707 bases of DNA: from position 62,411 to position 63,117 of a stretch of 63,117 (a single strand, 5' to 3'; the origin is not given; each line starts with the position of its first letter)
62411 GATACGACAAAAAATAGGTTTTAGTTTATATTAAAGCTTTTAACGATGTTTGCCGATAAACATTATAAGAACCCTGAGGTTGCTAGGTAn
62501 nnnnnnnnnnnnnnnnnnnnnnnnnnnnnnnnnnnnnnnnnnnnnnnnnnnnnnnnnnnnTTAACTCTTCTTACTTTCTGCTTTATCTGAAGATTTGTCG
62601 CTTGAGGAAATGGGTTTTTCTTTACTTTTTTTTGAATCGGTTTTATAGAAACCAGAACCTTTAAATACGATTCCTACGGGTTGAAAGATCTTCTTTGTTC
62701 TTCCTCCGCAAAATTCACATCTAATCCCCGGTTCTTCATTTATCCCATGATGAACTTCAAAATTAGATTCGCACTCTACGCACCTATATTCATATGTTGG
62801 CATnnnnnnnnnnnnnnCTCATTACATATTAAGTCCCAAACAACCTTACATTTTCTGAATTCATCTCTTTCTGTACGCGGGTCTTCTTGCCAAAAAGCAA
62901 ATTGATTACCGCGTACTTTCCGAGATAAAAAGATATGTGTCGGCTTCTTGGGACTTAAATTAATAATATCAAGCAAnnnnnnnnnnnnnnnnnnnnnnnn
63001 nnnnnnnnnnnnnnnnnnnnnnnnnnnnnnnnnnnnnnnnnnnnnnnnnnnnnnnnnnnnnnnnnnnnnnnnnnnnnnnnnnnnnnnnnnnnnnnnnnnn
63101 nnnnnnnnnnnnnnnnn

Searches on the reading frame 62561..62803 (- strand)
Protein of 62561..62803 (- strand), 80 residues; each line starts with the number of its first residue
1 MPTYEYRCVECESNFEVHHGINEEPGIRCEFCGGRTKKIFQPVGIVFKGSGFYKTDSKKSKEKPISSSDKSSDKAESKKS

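Call 7: find_encoding_contigs(protein=window:62561-62803:-, flank=10000, max_places=10)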
Protein window:62561-62803:- (80 aa): 3 contigs read that carry it; 1 place shown.
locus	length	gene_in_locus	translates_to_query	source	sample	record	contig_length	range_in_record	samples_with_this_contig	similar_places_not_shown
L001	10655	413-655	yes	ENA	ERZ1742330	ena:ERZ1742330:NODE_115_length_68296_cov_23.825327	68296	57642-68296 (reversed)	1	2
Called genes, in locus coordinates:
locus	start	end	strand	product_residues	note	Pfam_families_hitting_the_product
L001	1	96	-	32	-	?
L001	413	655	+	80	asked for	PF09723:Zn_ribbon_8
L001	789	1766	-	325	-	-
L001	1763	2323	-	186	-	PF07638:Sigma70_ECF (weak), PF04542:Sigma70_r2, PF08281:Sigma70_r4_2, PF04545:Sigma70_r4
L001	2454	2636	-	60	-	-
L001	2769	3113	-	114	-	PF01050:MannoseP_isomer, PF07883:Cupin_2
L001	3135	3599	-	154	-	PF00885:DMRL_synthase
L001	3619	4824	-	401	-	PF00926:DHBP_synthase, PF00925:GTP_cyclohydro2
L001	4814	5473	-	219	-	PF00677:Lum_binding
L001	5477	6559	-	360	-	PF00383:dCMP_cyt_deam_1, PF14437:MafB19-deam, PF01872:RibD_C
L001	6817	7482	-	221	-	PF00834:Ribul_P_3_epim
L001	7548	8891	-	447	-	PF01029:NusB, PF22458:RsmF-B_ferredox, PF01209:Ubie_methyltran (faint), PF01189:Methyltr_RsmB-F, PF01728:FtsJ, PF13847:Methyltransf_31 (weak)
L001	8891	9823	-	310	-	PF00551:Formyl_trans_N, PF02911:Formyl_trans_C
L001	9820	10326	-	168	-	PF01327:Pep_deformylase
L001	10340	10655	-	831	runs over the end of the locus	PF17764:PriA_3primeBD, PF00270:DEAD, PF04851:ResIII, PF18319:Zn_ribbon_PriA, PF00271:Helicase_C, PF18074:PriA_C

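Call 11: find_related_loci(query=window:62564-62803:-, collection=genome_contigs, flank=3000)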
Query window:62564-62803:- (80 aa) in genome_contigs; peptide patterns used: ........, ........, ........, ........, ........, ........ (x = any residue, [..] = any of these).
600 stretches matched a pattern (row limit reached: there are more); 487 encode a relative of the query (tblastn E <= 1e-3); the best 80 are kept; 80 distinct loci.
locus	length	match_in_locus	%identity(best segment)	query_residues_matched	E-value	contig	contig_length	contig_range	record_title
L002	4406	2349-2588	50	1-80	1e-23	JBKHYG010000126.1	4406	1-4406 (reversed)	MAG: Actinomycetota bacterium isolate N_bin.9.orig k127_329248, whole genome shotgun sequence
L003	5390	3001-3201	55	1-63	7e-21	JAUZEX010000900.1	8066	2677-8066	MAG: Actinomycetota bacterium isolate BP_132 scaffold_2276076, whole genome shotgun sequence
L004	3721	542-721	57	1-60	1e-20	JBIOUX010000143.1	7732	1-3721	MAG: Acidimicrobiia bacterium isolate MAG123 k127_3756269, whole genome shotgun sequence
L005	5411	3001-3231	46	1-78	2e-20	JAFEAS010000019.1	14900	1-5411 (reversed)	MAG: Chloroflexi bacterium SZAS-1 CHLO-KAN-1__19__length-14900, whole genome shotgun sequence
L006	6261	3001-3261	46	1-80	4e-20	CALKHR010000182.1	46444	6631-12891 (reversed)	MAG TPA_asm: uncultured Roseiflexaceae bacterium isolate SRR5251193_bin.39_CONCOCT_v1.1_MAG genome assembly, contig: ERZ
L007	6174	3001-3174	59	1-58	3e-20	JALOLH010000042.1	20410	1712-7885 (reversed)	MAG: Candidatus Nanopelagicales bacterium isolate Prado020 scaffold_1876, whole genome shotgun sequence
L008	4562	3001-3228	47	1-76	6e-20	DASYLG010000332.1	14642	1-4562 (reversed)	MAG TPA_asm: Iamia sp. isolate SMAG_U4342 k141_3766198, whole genome shotgun sequence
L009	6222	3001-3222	49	1-77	6e-20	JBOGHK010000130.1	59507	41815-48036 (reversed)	MAG: Acidimicrobiales bacterium isolate M3-S_metawrap_bin.105 k127_2634659, whole genome shotgun sequence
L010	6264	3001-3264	45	1-79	6e-20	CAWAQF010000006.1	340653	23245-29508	MAG: uncultured Acidimicrobiaceae bacterium isolate MFD04428.bin.2.19 genome assembly, contig: contig_47388, whole genom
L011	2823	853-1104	44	1-78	7e-20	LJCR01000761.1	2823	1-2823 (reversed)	Kouleothrix aurantiaca strain COM-B contig_761, whole genome shotgun sequence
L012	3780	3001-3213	49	1-71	2e-19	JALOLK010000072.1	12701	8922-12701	MAG: Candidatus Nanopelagicales bacterium isolate Prado023 scaffold_5044, whole genome shotgun sequence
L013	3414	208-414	49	1-69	2e-19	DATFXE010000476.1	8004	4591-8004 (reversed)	MAG TPA_asm: Roseiflexaceae bacterium isolate SMAG_U9509 k141_8768361, whole genome shotgun sequence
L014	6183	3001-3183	54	1-61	3e-19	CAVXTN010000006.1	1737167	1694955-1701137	MAG: Candidatus Aminicenantes bacterium isolate MFD05942.bin.2.108 genome assembly, contig: contig_20254, whole genome s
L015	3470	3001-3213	51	1-72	4e-19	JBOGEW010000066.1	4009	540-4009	MAG: Acidimicrobiia bacterium isolate M3-S_metawrap_bin.276 k127_4404867, whole genome shotgun sequence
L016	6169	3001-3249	43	1-79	5e-19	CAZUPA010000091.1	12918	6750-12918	MAG TPA_asm: uncultured Sphaerobacteraceae bacterium isolate SRP344714_co2_29 genome assembly, contig: NODE_12647_length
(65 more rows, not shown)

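Call 12: find_homologous_proteins(query=window:62564-62803:-, max_evalue=1e-10)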
Query window:62564-62803:- (80 aa): 2951 proteins with E <= 1e-10 among 3910 candidates; the best 120 are listed.
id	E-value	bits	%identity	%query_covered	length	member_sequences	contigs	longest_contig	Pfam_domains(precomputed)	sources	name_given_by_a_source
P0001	4.4e-47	175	100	100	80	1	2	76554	PF09723.16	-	-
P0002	8.0e-22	95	57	93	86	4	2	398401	PF09723.16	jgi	-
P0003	5.5e-21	92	61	70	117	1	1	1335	PF09723.16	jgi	jgi:putative FmdB family regulatory protein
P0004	8.1e-21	91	58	100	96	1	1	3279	PF09723.16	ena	-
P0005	1.2e-20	91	64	74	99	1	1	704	PF09723.16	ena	-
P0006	4.3e-20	89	62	75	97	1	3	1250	PF09723.16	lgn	-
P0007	5.0e-20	89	61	70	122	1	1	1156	PF09723.16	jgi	jgi:putative FmdB family regulatory protein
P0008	9.7e-20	88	64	73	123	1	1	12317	PF09723.16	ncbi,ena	-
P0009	1.4e-19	88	59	91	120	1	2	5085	PF09723.16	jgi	jgi:putative FmdB family regulatory protein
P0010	1.6e-19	87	54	98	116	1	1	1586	PF17283.9,PF09723.16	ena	-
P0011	1.8e-19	87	63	70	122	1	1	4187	PF09723.16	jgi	jgi:putative FmdB family regulatory protein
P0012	3.0e-19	86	53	99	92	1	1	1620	PF17283.9,PF09723.16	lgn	-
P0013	8.8e-19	85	58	71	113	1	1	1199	PF09723.16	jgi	jgi:putative FmdB family regulatory protein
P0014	8.9e-19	85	54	93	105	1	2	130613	PF09723.16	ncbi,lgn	ncbi:MAG: FmdB family zinc ribbon protein [Actinomycetota bacterium]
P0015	1.2e-18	85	53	91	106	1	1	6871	PF09723.16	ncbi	ncbi:MAG: FmdB family zinc ribbon protein [Acidimicrobiia bacterium]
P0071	2.6e-17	80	54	96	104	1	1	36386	PF17283.9,PF09723.16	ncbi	ncbi:MAG: FmdB family zinc ribbon protein [Actinomycetota bacterium]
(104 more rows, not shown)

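Call 15: find_encoding_contigs(protein=P0002, flank=6000, max_places=3)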
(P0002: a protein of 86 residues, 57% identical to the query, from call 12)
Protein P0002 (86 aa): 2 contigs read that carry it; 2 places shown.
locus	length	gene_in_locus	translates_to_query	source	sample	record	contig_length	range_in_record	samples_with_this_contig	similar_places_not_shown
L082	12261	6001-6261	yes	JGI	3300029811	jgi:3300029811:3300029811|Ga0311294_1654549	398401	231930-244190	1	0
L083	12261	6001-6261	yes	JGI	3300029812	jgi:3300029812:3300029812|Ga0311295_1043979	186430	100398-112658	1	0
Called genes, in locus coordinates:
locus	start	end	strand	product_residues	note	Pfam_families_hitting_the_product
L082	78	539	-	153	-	PF06347:SH3_4 (weak), PF08239:SH3_3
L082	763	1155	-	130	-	PF00072:Response_reg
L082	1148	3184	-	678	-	PF00989:PAS (faint), PF13426:PAS_9 (faint), PF00512:HisKA, PF02518:HATPase_c, PF00072:Response_reg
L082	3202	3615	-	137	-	PF00072:Response_reg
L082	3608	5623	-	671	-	PF00989:PAS (weak), PF13426:PAS_9 (faint), PF00512:HisKA, PF02518:HATPase_c, PF00072:Response_reg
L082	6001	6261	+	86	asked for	PF09723:Zn_ribbon_8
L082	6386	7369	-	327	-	PF18915:DUF5667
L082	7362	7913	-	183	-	PF04542:Sigma70_r2, PF08281:Sigma70_r4_2, PF04545:Sigma70_r4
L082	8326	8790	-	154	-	PF00885:DMRL_synthase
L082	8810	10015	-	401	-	PF00926:DHBP_synthase, PF00925:GTP_cyclohydro2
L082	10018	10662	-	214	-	PF00677:Lum_binding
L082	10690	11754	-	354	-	PF00383:dCMP_cyt_deam_1, PF14437:MafB19-deam, PF01872:RibD_C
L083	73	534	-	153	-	PF06347:SH3_4 (weak), PF08239:SH3_3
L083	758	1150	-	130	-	PF00072:Response_reg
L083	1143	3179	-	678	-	PF00989:PAS (faint), PF13426:PAS_9 (faint), PF00512:HisKA, PF02518:HATPase_c, PF00072:Response_reg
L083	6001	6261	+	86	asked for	PF09723:Zn_ribbon_8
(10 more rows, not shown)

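Call 16: find_encoding_contigs(protein=P0004, flank=3000, max_places=3)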
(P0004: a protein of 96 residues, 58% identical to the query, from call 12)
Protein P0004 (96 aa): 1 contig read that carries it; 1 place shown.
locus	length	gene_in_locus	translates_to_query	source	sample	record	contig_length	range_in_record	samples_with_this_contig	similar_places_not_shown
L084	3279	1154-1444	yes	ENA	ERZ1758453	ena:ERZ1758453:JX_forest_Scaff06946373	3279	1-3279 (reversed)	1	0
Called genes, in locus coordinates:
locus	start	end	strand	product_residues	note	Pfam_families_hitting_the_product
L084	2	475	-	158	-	?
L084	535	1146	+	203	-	PF01812:5-FTHF_cyc-lig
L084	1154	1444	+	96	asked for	PF09723:Zn_ribbon_8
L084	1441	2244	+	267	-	PF01048:PNP_UDP_1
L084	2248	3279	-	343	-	?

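Call 56: find_encoding_contigs(protein=P0071, flank=2500, max_places=2)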
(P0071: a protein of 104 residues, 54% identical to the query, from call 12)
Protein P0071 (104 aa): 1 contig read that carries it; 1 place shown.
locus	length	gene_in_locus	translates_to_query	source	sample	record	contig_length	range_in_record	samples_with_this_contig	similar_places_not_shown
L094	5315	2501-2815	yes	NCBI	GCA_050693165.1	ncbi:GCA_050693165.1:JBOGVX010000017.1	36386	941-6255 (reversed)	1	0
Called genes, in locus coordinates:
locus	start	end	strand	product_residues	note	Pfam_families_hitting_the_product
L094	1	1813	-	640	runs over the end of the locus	PF00672:HAMP, PF01590:GAF, PF13185:GAF_2, PF13492:GAF_3, PF00990:GGDEF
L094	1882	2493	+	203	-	PF01812:5-FTHF_cyc-lig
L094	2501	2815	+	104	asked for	PF09723:Zn_ribbon_8, PF17283:Zn_ribbon_SprT (weak)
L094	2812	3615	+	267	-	PF01048:PNP_UDP_1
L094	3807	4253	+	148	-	-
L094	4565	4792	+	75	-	-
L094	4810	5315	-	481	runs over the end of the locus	PF00082:Peptidase_S8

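Call 57: find_encoding_contigs(protein=P0014, flank=2500, max_places=2)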
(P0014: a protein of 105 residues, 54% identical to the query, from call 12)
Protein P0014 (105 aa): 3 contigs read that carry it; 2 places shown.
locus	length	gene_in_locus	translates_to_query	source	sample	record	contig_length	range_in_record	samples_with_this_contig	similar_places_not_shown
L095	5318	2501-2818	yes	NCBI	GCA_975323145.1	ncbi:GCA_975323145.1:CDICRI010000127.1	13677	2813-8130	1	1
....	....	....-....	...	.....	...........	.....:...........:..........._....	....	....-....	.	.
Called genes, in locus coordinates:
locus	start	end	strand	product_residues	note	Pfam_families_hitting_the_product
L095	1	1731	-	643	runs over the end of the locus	PF00672:HAMP, PF01590:GAF, PF13185:GAF_2, PF13492:GAF_3, PF00990:GGDEF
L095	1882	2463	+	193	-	PF01812:5-FTHF_cyc-lig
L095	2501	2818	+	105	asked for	PF09723:Zn_ribbon_8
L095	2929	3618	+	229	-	PF01048:PNP_UDP_1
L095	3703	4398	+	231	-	PF08666:SAF, PF13144:ChapFlgA (weak), PF16976:RcpC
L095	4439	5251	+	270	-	PF02673:BacA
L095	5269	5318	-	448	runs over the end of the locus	PF01523:PmbA_TldD_1st, PF19290:PmbA_TldD_2nd, PF19289:PmbA_TldD_3rd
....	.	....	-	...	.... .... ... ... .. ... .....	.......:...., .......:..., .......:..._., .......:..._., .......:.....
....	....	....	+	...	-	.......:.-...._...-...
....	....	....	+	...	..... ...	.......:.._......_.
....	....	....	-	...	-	?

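Call 65: search_protein_families(library=pfam, proteins=[window:62564-62803:-], max_evalue=1)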
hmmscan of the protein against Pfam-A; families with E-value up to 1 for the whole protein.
window:62564-62803:- (80 aa): 8 families
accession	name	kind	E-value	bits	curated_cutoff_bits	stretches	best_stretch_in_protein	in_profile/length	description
PF09723.15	Zn_ribbon_8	-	2.7e-12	46.9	34.4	1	1-40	1-41/41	Zinc ribbon domain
PF03604.18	Zn_ribbon_RPAB4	-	0.031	14.4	24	1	6-35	1-26/32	DNA directed RNA polymerase, 7 kDa subunit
PF01155.25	HypA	-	0.077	13.5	28.9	1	4-40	69-100/112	Hydrogenase/urease nickel incorporation, metallochaperone, hypA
PF17283.8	Zn_ribbon_SprT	-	0.14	12.6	28.1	1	2-18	1-17/38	SprT-like zinc ribbon domain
PF24441.1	DUF7560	-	0.17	12.1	27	1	1-23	1-23/44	Family of unknown function (DUF7560)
PF21344.3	Zn_ribbon_LysW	-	0.22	11.6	27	1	7-33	2-28/46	Alpha-aminoadipate carrier protein LysW-like, globular domain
PF13465.12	zf-H2C2_2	-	0.52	11.2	40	1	18-37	9-25/26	Zinc-finger double domain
PF23455.1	DUF7129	-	0.93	9.7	30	0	5-39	11-40/45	Domain of unknown function (DUF7129)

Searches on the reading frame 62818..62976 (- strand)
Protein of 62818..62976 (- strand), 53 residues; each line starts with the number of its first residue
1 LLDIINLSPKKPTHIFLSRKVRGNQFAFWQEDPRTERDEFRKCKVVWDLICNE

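Call 65: search_protein_families(library=pfam, proteins=[window:62818-62976:-], max_evalue=1)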
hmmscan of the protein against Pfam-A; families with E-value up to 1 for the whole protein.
window:62818-62976:- (53 aa): 0 families
